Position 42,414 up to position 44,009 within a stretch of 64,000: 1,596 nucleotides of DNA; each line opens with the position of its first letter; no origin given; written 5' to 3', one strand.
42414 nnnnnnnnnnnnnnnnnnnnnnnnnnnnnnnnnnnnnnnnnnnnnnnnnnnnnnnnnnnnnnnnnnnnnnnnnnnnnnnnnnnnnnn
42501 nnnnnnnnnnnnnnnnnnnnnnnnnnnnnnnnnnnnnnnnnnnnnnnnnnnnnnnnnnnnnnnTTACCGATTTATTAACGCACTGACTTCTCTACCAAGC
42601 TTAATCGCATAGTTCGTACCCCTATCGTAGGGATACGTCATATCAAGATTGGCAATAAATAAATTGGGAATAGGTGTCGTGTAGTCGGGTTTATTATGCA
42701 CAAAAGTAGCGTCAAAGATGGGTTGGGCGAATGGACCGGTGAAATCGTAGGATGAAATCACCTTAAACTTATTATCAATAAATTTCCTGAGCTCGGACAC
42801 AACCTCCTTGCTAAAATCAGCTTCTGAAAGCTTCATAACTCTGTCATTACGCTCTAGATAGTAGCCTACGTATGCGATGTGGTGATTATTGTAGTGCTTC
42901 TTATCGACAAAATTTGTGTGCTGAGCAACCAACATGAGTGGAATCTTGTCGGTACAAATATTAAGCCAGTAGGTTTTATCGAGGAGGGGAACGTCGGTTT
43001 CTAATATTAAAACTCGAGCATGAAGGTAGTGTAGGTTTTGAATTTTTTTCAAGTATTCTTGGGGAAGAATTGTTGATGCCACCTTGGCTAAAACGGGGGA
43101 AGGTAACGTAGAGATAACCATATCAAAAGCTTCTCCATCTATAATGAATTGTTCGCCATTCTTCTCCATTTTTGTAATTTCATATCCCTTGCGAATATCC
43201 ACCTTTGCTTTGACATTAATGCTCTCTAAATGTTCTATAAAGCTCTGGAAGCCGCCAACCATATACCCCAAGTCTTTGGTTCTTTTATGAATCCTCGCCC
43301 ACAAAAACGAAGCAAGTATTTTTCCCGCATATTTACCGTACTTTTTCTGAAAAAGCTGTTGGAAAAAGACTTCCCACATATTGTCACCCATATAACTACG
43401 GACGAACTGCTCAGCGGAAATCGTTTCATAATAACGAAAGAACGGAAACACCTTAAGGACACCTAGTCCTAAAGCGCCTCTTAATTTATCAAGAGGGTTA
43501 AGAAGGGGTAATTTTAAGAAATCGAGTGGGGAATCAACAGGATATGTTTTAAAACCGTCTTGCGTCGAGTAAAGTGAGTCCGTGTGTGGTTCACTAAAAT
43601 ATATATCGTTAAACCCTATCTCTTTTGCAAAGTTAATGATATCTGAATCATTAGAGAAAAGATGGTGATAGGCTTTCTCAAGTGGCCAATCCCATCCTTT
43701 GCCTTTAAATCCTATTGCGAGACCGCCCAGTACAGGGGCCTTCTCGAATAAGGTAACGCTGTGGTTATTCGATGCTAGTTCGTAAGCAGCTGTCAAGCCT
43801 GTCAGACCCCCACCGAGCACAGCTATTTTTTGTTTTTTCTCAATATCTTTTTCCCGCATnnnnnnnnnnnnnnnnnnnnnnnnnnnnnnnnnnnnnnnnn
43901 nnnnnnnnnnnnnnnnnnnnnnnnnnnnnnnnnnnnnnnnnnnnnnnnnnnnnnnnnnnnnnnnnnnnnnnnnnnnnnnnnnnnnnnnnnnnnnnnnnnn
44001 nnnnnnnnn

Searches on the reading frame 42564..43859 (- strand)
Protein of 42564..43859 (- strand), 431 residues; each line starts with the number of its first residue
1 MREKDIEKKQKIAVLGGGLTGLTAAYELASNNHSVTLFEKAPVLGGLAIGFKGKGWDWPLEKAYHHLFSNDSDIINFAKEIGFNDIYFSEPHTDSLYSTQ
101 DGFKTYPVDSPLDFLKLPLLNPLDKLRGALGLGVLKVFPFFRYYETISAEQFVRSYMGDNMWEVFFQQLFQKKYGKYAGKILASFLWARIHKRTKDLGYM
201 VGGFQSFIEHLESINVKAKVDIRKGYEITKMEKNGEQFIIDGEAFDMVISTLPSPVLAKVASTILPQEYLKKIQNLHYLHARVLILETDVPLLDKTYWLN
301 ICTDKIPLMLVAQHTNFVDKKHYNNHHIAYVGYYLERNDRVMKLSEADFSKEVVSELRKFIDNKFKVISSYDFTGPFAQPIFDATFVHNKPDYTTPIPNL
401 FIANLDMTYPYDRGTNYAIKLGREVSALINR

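Call 7: search_protein_families(library=pfam, proteins=[window:42564-43859:-])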
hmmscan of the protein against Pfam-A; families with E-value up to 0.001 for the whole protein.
window:42564-43859:- (431 aa): 7 families
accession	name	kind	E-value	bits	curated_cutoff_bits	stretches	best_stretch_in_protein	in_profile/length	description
PF01593.30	Amino_oxidase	-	3.1e-31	109.6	19.8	1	19-429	1-442/443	Flavin containing amine oxidoreductase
PF13450.12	NAD_binding_8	-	2e-11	44.5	21.9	1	14-79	1-66/68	NAD(P)-binding Rossmann-like domain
PF01266.30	DAO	-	7.7e-08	32.7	27.9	1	11-46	1-36/353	FAD dependent oxidoreductase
PF12831.13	FAD_oxidored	-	1.4e-05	25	27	1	12-48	2-38/416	FAD dependent oxidoreductase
PF00890.30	FAD_binding_2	-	3.8e-05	23.5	20.4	1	12-48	2-37/414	FAD binding domain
PF00070.33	Pyr_redox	-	4.7e-05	24.2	22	0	11-44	1-34/82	Pyridine nucleotide-disulphide oxidoreductase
PF07992.20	Pyr_redox_2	-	0.00041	20.3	26.1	1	10-42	143-175/291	Pyridine nucleotide-disulphide oxidoreductase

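Call 8: search_protein_families(library=ncbifam, proteins=[window:42564-43859:-])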
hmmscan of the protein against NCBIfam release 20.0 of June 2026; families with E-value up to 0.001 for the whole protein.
window:42564-43859:- (431 aa): 42 families (the best 25 are shown)
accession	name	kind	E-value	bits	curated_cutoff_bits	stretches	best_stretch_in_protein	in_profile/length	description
NF005560.0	PRK07233.1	equivalog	3.8e-94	316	252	1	11-429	2-428/435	hypothetical protein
NF005548.0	PRK07208.1-4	equivalog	4.1e-20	71.8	389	2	8-191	2-176/488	hypothetical protein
TIGR00562.1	proto_IX_ox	equivalog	2.5e-17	62.6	97.85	1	9-210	2-201/470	protoporphyrinogen oxidase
NF005547.0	PRK07208.1-3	equivalog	1e-16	60.8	380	1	7-385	2-394/465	hypothetical protein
TIGR03467.1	HpnE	equivalog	1.6e-14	54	283.05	1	12-278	1-284/430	hydroxysqualene dehydroxylase HpnE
NF005545.0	PRK07208.1-1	equivalog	5e-14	51.5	451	1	7-190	5-179/504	hypothetical protein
NF008841.0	PRK11883.1-1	equivalog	6.5e-12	45.1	517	1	9-108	3-103/453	protoporphyrinogen oxidase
NF008845.0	PRK11883.1-5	equivalog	1.2e-09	37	560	1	7-181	2-180/468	protoporphyrinogen oxidase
NF009410.0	PRK12771.1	subfamily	5.1e-09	35.2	516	1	9-47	138-176/566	NAD(P)-binding protein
TIGR02731.1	phytoene_desat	equivalog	4.8e-08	32.2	569.4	1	11-93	1-82/453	15-cis-phytoene desaturase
NF005546.0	PRK07208.1-2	equivalog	9.4e-08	31.1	418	1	8-80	3-74/527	hypothetical protein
TIGR02732.1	zeta_caro_desat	equivalog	1.1e-07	31.1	622.15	1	11-134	1-131/474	9,9'-di-cis-zeta-carotene desaturase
TIGR02733.1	desat_CrtD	equivalog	1.8e-07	30.2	549.7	1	10-56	2-48/492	C-3',4' desaturase CrtD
NF005549.0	PRK07208.1-5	equivalog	2.1e-07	29.8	587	1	8-81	3-78/534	hypothetical protein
NF045663.1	diclust_near_Sec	equivalog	2.5e-07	29.2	530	1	6-53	103-150/759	pyridine nucleotide-disulfide oxidoreductase/dicluster-binding protein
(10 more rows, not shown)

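Call 11: find_encoding_contigs(protein=window:42564-43859:-, flank=6000, max_places=10)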
Protein window:42564-43859:- (431 aa): 2 contigs read that carry it; 2 places shown.
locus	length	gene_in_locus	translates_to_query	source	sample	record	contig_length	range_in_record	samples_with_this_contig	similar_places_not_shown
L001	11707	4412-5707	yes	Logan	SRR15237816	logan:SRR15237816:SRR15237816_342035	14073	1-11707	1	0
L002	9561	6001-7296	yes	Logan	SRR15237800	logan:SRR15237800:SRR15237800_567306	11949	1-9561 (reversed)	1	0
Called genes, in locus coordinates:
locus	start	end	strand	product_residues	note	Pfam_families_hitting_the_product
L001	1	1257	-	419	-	?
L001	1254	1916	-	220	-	PF00561:Abhydrolase_1, PF12697:Abhydrolase_6, PF03959:FSH1 (weak), PF12146:Hydrolase_4, PF12695:Abhydrolase_5 (faint)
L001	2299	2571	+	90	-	-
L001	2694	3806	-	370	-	PF01551:Peptidase_M23 (weak)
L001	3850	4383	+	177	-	-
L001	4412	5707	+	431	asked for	PF01266:DAO, PF12831:FAD_oxidored (weak), PF13450:NAD_binding_8, PF01593:Amino_oxidase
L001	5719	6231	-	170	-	PF00293:NUDIX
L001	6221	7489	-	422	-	PF00919:UPF0004, PF04055:Radical_SAM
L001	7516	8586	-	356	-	PF00478:IMPDH, PF01070:FMN_dh, PF03060:NMO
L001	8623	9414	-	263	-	PF06182:ABC2_membrane_6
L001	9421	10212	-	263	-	PF06182:ABC2_membrane_6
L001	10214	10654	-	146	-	PF09424:YqeY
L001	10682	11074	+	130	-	-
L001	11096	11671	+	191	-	PF13482:RNase_H_2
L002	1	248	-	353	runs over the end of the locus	PF02388:FemAB, PF13480:Acetyltransf_6, PF02388:FemAB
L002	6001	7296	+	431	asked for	PF01266:DAO, PF12831:FAD_oxidored (weak), PF13450:NAD_binding_8, PF01593:Amino_oxidase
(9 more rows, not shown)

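Call 12: find_related_loci(query=window:42564-43859:-, collection=genome_contigs, flank=6000)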
Query window:42564-43859:- (431 aa) in genome_contigs; peptide patterns used: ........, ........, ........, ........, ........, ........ (x = any residue, [..] = any of these).
113 stretches matched a pattern; 9 encode a relative of the query (tblastn E <= 1e-3); 9 distinct loci.
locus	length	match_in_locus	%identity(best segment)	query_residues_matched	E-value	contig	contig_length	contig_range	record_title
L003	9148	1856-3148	75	1-431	0e+0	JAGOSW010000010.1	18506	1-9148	Candidatus Woesebacteria bacterium isolate Gw_Eff_bin_35 Gw_Eff_6408_length_18506_cov_17.523968, whole genome shotgun se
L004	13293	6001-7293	75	1-431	0e+0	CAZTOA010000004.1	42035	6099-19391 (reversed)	MAG TPA_asm: uncultured Gammaproteobacteria bacterium isolate SRP292972_co2_75 genome assembly, contig: NODE_809_length_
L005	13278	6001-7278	76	6-431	0e+0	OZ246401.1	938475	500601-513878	MAG: uncultured Gammaproteobacteria bacterium isolate SRP278252_co2_763 genome assembly, chromosome: 1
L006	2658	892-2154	55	9-429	6e-175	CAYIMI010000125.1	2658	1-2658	MAG TPA_asm: uncultured Gammaproteobacteria bacterium isolate ERP119705_co24_607 genome assembly, contig: NODE_87651_len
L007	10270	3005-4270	56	9-430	5e-163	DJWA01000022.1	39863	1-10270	MAG TPA_asm: Candidatus Roizmanbacteria bacterium UBA6242 UBA6242_contig_84570, whole genome shotgun sequence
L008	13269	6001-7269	49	9-429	5e-139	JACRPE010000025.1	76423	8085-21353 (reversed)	MAG: Candidatus Roizmanbacteria bacterium isolate NC_groundwater_1979_Pr3_S-0.2um_40_30 scaffold_868801, whole genome sh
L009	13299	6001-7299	52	11-429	3e-149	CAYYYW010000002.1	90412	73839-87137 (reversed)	MAG TPA_asm: uncultured Gammaproteobacteria bacterium isolate SRP178699_co1_35 genome assembly, contig: NODE_162_length_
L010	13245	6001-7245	56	11-429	5e-163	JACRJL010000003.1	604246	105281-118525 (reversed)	MAG: Candidatus Roizmanbacteria bacterium isolate NC_groundwater_1828_Pr3_B-0.1um_37_28 SR-2_scaffold_141_2534256, whole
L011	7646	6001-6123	46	7-47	3e-5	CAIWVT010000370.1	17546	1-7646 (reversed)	uncultured bacterium isolate KR_bin-2776 genome assembly, contig: bin-2776:370/679, whole genome shotgun sequence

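Call 24: find_homologous_proteins(query=window:42564-43859:-, max_evalue=1e-20)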
Query window:42564-43859:- (431 aa): 1816 proteins with E <= 1e-20 among 8000 candidates; the best 120 are listed.
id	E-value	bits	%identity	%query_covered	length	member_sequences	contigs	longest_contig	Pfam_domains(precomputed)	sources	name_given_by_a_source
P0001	4.3e-290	980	99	100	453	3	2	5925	PF01266.31,PF01593.31,PF13450.13,PF12831.14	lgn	-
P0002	1.3e-228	777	75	100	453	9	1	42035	PF01266.31,PF01593.31,PF13450.13,PF12831.14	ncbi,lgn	-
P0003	3.0e-226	770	76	99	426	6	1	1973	PF01266.31,PF01593.31,PF13450.13,PF12831.14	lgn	-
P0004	4.0e-200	684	74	89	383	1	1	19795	PF01593.31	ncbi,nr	ncbi:MAG: hypothetical protein UZ22_OP11002000253 [Microgenomates bacterium OLB23]|nr:MAG: hypotheti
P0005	2.2e-199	681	69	96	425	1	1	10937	PF01266.31,PF01593.31,PF13450.13,PF00890.31,PF07992.21,PF00070.34,PF12831.14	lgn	-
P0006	2.8e-195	668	66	100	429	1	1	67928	PF01266.31,PF01593.31,PF13450.13,PF12831.14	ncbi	-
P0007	6.2e-183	627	62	100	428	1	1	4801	PF01266.31,PF01593.31,PF13450.13,PF12831.14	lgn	-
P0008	2.5e-173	595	61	97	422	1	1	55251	PF01266.31,PF01593.31,PF13450.13,PF07992.21,PF00070.34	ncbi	-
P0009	6.7e-172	591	59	97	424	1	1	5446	PF01266.31,PF01593.31,PF13450.13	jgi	jgi:protoporphyrinogen oxidase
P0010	4.8e-171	588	60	98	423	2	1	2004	PF01946.24,PF01266.31,PF01593.31,PF13450.13,PF07992.21,PF00070.34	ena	-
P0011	8.2e-171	587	60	95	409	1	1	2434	PF01266.31,PF01593.31,PF13450.13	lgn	-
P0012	1.4e-169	583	60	97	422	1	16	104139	PF01266.31,PF01593.31,PF13450.13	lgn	-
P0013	6.0e-169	581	59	98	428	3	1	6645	PF01266.31,PF01593.31,PF13450.13,PF07992.21,PF00070.34,PF12831.14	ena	-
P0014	6.4e-169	581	59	98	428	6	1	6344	PF01266.31,PF01593.31,PF13450.13,PF00890.31,PF07992.21,PF12831.14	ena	-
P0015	2.8e-167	575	60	97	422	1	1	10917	PF01266.31,PF01593.31,PF13450.13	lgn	-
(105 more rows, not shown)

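Call 29: find_encoding_contigs(protein=P0006, flank=6000, max_places=4)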
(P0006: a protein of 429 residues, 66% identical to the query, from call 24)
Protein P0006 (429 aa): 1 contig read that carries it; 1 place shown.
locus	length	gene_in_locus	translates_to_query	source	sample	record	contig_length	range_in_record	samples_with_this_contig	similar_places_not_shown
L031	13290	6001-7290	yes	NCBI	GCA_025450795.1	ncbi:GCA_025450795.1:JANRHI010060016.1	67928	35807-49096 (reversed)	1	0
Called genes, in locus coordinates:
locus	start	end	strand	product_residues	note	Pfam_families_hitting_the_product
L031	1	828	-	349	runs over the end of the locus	PF02388:FemAB, PF13480:Acetyltransf_6, PF02388:FemAB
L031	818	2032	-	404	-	PF00155:Aminotran_1_2, PF01041:DegT_DnrJ_EryC1, PF01053:Cys_Met_Meta_PP, PF01041:DegT_DnrJ_EryC1 (weak)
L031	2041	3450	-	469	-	PF08245:Mur_ligase_M, PF02875:Mur_ligase_C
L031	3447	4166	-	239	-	PF00561:Abhydrolase_1, PF12697:Abhydrolase_6, PF12146:Hydrolase_4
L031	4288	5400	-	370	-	PF01551:Peptidase_M23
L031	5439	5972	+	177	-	-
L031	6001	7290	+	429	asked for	PF01266:DAO, PF12831:FAD_oxidored (weak), PF13450:NAD_binding_8, PF01593:Amino_oxidase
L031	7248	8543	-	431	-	PF00919:UPF0004, PF04055:Radical_SAM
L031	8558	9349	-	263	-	PF06182:ABC2_membrane_6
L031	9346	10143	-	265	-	PF06182:ABC2_membrane_6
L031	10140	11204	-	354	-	PF00478:IMPDH, PF01070:FMN_dh, PF03060:NMO, PF00977:His_biosynth (faint)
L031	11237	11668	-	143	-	PF09424:YqeY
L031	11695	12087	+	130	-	-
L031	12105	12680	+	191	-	PF13482:RNase_H_2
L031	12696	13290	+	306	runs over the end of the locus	PF01040:UbiA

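Call 30: find_encoding_contigs(protein=P0005, flank=6000, max_places=4)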
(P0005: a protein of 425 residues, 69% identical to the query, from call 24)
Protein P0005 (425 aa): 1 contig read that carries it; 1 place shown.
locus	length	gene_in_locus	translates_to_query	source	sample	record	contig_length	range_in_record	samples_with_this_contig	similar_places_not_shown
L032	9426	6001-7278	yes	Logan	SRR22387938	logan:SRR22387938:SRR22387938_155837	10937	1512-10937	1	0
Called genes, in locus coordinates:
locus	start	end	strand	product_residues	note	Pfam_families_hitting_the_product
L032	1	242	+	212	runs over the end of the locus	-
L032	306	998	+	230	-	-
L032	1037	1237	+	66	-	PF13560:HTH_31, PF12844:HTH_19 (weak), PF01381:HTH_3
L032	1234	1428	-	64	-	-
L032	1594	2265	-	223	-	PF12686:DUF3800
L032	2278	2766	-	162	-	PF13091:PLDc_2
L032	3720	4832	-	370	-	PF01551:Peptidase_M23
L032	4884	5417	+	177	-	-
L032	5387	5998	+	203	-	PF00293:NUDIX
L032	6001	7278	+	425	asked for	PF00070:Pyr_redox (faint), PF00890:FAD_binding_2 (weak), PF01266:DAO, PF01593:Amino_oxidase, PF07992:Pyr_redox_2 (faint), PF12831:FAD_oxidored (weak), PF13450:NAD_binding_8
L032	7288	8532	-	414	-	PF00919:UPF0004, PF04055:Radical_SAM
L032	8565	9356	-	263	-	PF06182:ABC2_membrane_6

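Call 31: find_encoding_contigs(protein=P0008, flank=6000, max_places=4)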
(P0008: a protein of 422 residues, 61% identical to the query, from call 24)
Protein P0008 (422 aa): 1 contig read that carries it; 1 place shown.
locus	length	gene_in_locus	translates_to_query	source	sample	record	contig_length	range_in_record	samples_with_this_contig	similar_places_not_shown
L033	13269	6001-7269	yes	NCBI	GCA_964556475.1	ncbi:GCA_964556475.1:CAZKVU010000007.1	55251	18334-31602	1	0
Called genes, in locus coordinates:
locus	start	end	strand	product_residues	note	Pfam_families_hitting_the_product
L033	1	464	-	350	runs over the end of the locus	PF02388:FemAB, PF13480:Acetyltransf_6, PF02388:FemAB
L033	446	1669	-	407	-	PF00155:Aminotran_1_2, PF00266:Aminotran_5 (weak), PF01041:DegT_DnrJ_EryC1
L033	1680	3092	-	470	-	PF08245:Mur_ligase_M, PF02875:Mur_ligase_C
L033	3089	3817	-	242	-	PF00561:Abhydrolase_1, PF03096:Ndr (weak), PF12697:Abhydrolase_6, PF00326:Peptidase_S9 (faint), PF12146:Hydrolase_4, PF12695:Abhydrolase_5 (faint), PF00561:Abhydrolase_1 (weak)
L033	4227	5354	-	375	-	PF01551:Peptidase_M23 (weak)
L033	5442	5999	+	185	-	-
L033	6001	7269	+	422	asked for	PF00070:Pyr_redox (faint), PF01266:DAO, PF01593:Amino_oxidase, PF07992:Pyr_redox_2 (faint), PF13450:NAD_binding_8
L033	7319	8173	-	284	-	PF06182:ABC2_membrane_6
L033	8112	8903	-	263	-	PF06182:ABC2_membrane_6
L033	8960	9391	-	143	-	PF09424:YqeY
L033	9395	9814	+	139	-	-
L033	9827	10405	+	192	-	PF13482:RNase_H_2 (weak), PF10108:DNA_pol_B_exo2 (faint)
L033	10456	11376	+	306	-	PF01040:UbiA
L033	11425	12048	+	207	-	PF08745:PIN_5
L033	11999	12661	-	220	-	-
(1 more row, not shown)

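Call 38: find_encoding_contigs(protein=P0004, flank=6000, max_places=3)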
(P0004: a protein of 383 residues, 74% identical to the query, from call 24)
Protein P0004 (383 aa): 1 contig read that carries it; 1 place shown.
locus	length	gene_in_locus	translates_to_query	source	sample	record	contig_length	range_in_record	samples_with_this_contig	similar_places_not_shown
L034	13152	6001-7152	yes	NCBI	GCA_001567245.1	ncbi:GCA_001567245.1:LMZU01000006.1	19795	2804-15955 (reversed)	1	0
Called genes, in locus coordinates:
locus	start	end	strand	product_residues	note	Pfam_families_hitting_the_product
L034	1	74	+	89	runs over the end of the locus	-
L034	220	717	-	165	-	PF01041:DegT_DnrJ_EryC1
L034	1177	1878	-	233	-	PF08245:Mur_ligase_M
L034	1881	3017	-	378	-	PF00561:Abhydrolase_1, PF12146:Hydrolase_4, PF12697:Abhydrolase_6, PF00326:Peptidase_S9 (faint)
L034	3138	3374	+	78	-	-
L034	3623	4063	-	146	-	-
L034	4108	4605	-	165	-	PF01551:Peptidase_M23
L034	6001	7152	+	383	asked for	PF01593:Amino_oxidase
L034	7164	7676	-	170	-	PF00293:NUDIX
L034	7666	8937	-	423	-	PF00919:UPF0004, PF04055:Radical_SAM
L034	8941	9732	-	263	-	PF06182:ABC2_membrane_6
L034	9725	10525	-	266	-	PF06182:ABC2_membrane_6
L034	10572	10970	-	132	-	PF09424:YqeY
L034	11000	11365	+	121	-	-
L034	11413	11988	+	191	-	PF13482:RNase_H_2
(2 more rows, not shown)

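Call 39: find_encoding_contigs(protein=P0007, flank=6000, max_places=3)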
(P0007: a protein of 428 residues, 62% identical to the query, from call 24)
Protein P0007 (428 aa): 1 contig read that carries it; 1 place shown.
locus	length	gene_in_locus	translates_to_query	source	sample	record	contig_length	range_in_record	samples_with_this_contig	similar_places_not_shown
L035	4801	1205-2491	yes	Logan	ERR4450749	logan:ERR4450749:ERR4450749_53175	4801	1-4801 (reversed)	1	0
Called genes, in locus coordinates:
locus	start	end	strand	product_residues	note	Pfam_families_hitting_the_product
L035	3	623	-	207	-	?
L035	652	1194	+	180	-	-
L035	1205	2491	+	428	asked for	PF01266:DAO, PF01593:Amino_oxidase, PF12831:FAD_oxidored (weak), PF13450:NAD_binding_8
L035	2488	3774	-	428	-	PF00919:UPF0004, PF04055:Radical_SAM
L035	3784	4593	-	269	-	PF06182:ABC2_membrane_6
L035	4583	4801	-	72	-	?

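Call 40: find_encoding_contigs(protein=P0012, flank=6000, max_places=4)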
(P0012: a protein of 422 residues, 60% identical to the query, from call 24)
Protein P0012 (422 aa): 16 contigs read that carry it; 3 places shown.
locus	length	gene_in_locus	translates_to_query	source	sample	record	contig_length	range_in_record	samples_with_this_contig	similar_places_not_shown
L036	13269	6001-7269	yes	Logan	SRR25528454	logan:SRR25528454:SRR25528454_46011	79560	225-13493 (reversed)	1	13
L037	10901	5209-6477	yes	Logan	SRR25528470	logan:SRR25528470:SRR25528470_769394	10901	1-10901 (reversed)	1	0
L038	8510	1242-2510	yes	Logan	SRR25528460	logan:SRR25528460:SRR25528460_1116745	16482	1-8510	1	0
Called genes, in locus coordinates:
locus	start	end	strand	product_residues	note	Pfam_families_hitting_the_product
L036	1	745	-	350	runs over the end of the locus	PF02388:FemAB, PF13480:Acetyltransf_6 (weak), PF02388:FemAB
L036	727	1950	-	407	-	PF00155:Aminotran_1_2, PF01041:DegT_DnrJ_EryC1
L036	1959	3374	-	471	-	PF08245:Mur_ligase_M, PF02875:Mur_ligase_C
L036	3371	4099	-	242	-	PF00326:Peptidase_S9 (faint), PF00561:Abhydrolase_1, PF03096:Ndr (weak), PF12697:Abhydrolase_6, PF12146:Hydrolase_4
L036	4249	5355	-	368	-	PF01551:Peptidase_M23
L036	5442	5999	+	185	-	-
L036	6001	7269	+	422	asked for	PF01266:DAO, PF01593:Amino_oxidase, PF13450:NAD_binding_8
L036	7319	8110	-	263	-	PF06182:ABC2_membrane_6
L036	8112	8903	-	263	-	PF06182:ABC2_membrane_6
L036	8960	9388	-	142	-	PF09424:YqeY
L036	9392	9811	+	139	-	-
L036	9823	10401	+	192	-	PF13482:RNase_H_2, PF10108:DNA_pol_B_exo2 (weak)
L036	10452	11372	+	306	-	PF01040:UbiA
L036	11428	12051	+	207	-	PF08745:PIN_5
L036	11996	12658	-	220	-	-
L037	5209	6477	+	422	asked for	PF01266:DAO, PF01593:Amino_oxidase, PF13450:NAD_binding_8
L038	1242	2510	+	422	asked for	PF01266:DAO, PF01593:Amino_oxidase, PF13450:NAD_binding_8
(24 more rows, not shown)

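Call 53: search_protein_families(library=pfam, proteins=[L010:4957-5934:+, L009:2751-3932:+, L007:1129-2964:-, L003:8149-8541:+, L009:4119-4847:+], max_evalue=0.01)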
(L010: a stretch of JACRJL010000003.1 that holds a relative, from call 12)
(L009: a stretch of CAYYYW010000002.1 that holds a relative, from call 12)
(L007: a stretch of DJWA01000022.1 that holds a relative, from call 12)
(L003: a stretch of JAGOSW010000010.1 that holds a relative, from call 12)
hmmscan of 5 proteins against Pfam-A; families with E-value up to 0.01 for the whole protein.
L010:4957-5934:+ (325 aa): 1 family
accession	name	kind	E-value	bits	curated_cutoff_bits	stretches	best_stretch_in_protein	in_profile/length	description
PF01594.21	AI-2E_transport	-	2.5e-55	188.4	34.3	1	13-317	2-323/327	AI-2E family transporter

L009:2751-3932:+ (393 aa): 1 family
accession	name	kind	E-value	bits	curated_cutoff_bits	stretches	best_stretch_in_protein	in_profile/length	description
PF07690.21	MFS_1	-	1.5e-18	67.3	33.4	1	13-314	3-311/347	Major Facilitator Superfamily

L007:1129-2964:- (611 aa): 2 families
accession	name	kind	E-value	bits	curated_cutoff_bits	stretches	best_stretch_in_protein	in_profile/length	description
PF13620.12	CarboxypepD_reg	-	4.7e-12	46.5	32.3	1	189-263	4-60/82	Carboxypeptidase regulatory-like domain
PF13715.12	CarbopepD_reg_2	-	0.00013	22.3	32.2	0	237-263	29-56/88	CarboxypepD_reg-like domain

L003:8149-8541:+ (130 aa): 0 families

L009:4119-4847:+ (242 aa): 2 families
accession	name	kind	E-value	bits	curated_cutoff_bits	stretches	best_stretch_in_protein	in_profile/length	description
PF03372.29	Exo_endo_phos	-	4.1e-20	72.9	24.5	1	6-233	1-225/225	Endonuclease/Exonuclease/phosphatase family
PF14529.12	Exo_endo_phos_2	-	0.0035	17.6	27.4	0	135-236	14-116/117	Endonuclease-reverse transcriptase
